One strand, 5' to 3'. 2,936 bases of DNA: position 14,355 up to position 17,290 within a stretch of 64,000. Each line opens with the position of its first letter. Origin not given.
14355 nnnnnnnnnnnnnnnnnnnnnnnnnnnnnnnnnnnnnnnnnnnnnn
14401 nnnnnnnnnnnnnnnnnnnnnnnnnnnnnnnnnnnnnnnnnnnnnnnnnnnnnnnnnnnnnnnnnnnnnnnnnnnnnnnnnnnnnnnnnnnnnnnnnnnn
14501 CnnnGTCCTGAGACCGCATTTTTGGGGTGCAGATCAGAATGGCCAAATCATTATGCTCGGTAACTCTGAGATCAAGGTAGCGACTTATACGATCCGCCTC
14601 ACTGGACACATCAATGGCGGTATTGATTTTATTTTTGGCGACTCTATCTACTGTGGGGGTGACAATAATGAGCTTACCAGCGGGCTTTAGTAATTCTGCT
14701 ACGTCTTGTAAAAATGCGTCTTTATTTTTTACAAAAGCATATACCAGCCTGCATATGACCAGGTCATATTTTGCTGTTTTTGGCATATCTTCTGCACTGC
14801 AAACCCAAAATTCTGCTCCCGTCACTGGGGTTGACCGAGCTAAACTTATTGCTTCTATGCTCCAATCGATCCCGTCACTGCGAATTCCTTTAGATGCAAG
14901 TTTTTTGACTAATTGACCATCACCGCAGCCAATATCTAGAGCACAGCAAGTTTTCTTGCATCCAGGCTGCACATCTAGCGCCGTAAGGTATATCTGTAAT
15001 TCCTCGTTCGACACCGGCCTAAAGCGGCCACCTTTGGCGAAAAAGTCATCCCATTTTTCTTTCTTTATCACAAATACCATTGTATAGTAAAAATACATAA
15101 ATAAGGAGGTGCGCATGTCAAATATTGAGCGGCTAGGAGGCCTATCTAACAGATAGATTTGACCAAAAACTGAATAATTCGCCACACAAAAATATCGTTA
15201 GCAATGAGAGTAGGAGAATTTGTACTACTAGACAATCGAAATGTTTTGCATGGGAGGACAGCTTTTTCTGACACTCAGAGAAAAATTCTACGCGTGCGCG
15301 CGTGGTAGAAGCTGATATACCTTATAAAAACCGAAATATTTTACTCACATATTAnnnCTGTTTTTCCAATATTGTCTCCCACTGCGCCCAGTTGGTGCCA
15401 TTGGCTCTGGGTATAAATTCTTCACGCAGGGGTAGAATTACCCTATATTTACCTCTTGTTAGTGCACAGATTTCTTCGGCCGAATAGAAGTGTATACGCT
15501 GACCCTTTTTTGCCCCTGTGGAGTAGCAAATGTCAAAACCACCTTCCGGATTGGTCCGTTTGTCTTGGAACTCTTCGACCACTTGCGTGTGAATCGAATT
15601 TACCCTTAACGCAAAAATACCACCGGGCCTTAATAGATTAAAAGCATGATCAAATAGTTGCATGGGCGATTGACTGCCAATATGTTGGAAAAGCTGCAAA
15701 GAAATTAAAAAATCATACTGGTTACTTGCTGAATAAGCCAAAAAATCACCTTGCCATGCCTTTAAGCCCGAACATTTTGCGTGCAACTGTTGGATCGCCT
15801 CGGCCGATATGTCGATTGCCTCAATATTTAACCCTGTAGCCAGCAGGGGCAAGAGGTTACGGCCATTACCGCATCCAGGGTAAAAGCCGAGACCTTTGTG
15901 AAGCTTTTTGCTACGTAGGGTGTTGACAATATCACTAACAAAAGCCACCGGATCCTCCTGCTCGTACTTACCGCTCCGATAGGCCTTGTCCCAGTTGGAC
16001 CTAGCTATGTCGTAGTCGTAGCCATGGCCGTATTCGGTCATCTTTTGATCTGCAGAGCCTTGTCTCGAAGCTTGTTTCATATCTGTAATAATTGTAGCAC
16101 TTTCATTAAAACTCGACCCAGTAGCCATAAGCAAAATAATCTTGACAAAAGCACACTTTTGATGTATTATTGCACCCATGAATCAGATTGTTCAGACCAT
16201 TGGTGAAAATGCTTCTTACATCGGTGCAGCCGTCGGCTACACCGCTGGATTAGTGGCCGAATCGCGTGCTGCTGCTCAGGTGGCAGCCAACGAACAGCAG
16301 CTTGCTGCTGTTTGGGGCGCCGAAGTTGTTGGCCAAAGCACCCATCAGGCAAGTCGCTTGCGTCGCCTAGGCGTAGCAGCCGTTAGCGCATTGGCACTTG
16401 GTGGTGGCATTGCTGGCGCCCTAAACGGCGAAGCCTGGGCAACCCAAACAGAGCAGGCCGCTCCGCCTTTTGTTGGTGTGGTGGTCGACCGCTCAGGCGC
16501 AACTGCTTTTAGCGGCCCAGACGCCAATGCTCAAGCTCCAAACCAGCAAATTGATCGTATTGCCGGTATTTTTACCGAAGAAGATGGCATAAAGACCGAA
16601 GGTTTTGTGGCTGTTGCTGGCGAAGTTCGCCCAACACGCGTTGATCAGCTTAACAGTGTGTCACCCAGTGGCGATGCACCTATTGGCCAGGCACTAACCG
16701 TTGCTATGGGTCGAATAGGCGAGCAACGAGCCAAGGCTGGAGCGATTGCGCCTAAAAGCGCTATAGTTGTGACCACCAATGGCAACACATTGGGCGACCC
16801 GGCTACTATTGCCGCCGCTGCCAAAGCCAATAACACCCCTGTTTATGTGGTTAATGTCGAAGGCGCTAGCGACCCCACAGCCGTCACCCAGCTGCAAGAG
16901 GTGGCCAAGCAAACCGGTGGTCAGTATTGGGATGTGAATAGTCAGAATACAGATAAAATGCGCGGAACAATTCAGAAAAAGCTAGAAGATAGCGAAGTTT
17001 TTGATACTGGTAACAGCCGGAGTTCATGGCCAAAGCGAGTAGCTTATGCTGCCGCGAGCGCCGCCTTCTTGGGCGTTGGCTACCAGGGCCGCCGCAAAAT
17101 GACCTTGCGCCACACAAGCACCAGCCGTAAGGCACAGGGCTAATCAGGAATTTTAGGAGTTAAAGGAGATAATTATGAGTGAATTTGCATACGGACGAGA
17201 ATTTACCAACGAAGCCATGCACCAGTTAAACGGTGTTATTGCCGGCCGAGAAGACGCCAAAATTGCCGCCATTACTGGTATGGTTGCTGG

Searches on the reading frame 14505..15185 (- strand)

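Call 15: search_protein_families(library=pfam, proteins=[window:14505-15185:-], max_evalue=0.01)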
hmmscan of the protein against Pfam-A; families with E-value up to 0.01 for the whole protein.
window:14505-15185:- (227 aa): 13 families
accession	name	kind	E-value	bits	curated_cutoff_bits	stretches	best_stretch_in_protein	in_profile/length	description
PF13847.12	Methyltransf_31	-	1.9e-16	60.5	27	1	78-179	3-114/145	Methyltransferase domain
PF13489.12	Methyltransf_23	-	1.1e-14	54.9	27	1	78-183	22-125/164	Methyltransferase domain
PF08241.18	Methyltransf_11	-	2.5e-14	54.1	21.2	1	83-174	1-95/95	Methyltransferase domain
PF13649.12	Methyltransf_25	-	3.8e-14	53.6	27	1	83-170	2-97/97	Methyltransferase domain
PF08242.18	Methyltransf_12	-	5.9e-13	49.8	30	1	83-172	1-98/98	Methyltransferase domain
PF05401.17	NodS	-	5.3e-07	30.1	24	1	63-177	28-147/201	Nodulation protein S (NodS)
PF07021.18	MetW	-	2.6e-05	24.4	21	1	80-175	15-108/193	Methionine biosynthesis protein MetW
PF05219.18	DREV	-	3.5e-05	23.5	26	1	47-180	63-194/265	DREV methyltransferase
PF05175.20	MTS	-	7.1e-05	22.9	23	1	81-178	34-142/170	Methyltransferase small domain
PF20922.3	Anamorsin_N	-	0.00019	21.6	27.1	1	137-196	49-110/163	Anamorsin, N-terminal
PF05891.18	Methyltransf_PK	-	0.00034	20.7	27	1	68-174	43-159/218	AdoMet dependent proline di-methyltransferase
PF02353.26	CMAS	-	0.00084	19.2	27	1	63-182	51-172/273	Mycolic acid cyclopropane synthetase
PF03848.20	TehB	-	0.0072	16.2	20.4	1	78-175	30-133/193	Tellurite resistance protein TehB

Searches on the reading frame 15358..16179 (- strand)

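Call 15: search_protein_families(library=pfam, proteins=[window:15358-16179:-], max_evalue=0.01)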
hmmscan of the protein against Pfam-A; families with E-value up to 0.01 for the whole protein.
window:15358-16179:- (274 aa): 8 families
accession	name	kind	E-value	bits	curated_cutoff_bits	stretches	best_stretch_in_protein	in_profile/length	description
PF13649.12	Methyltransf_25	-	4.6e-12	46.9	27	1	102-187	5-97/97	Methyltransferase domain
PF08241.18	Methyltransf_11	-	8.9e-12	45.9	21.2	1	102-190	4-94/95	Methyltransferase domain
PF13489.12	Methyltransf_23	-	5.9e-11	42.8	27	1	102-240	30-153/164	Methyltransferase domain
PF08242.18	Methyltransf_12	-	7.4e-11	43.1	30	1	102-189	4-98/98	Methyltransferase domain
PF13847.12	Methyltransf_31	-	7.1e-08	32.7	27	1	102-210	11-128/145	Methyltransferase domain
PF03848.20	TehB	-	3.2e-07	30.4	20.4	1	65-198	6-138/193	Tellurite resistance protein TehB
PF02353.26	CMAS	-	0.00017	21.5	27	1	102-203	70-174/273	Mycolic acid cyclopropane synthetase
PF05724.17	TPMT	-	0.00023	21.3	26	1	61-133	4-76/218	Thiopurine S-methyltransferase (TPMT)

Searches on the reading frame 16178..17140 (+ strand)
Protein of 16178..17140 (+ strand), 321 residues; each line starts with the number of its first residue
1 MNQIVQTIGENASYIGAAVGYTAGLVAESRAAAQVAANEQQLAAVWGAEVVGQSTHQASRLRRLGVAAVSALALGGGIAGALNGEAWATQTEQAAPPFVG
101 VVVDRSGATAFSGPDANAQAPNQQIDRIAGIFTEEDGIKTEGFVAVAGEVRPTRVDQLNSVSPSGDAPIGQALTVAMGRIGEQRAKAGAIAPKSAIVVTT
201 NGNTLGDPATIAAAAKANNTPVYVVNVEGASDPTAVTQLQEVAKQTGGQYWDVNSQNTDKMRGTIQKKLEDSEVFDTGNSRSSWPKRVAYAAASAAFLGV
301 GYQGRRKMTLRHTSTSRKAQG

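Call 15: search_protein_families(library=pfam, proteins=[window:16178-17140:+], max_evalue=0.01)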
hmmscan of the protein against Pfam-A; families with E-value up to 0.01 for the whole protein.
window:16178-17140:+ (321 aa): 1 family
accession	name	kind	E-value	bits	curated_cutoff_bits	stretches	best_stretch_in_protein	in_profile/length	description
PF00092.34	VWA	-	1.7e-06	28.8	23.8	1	155-248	68-156/174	von Willebrand factor type A domain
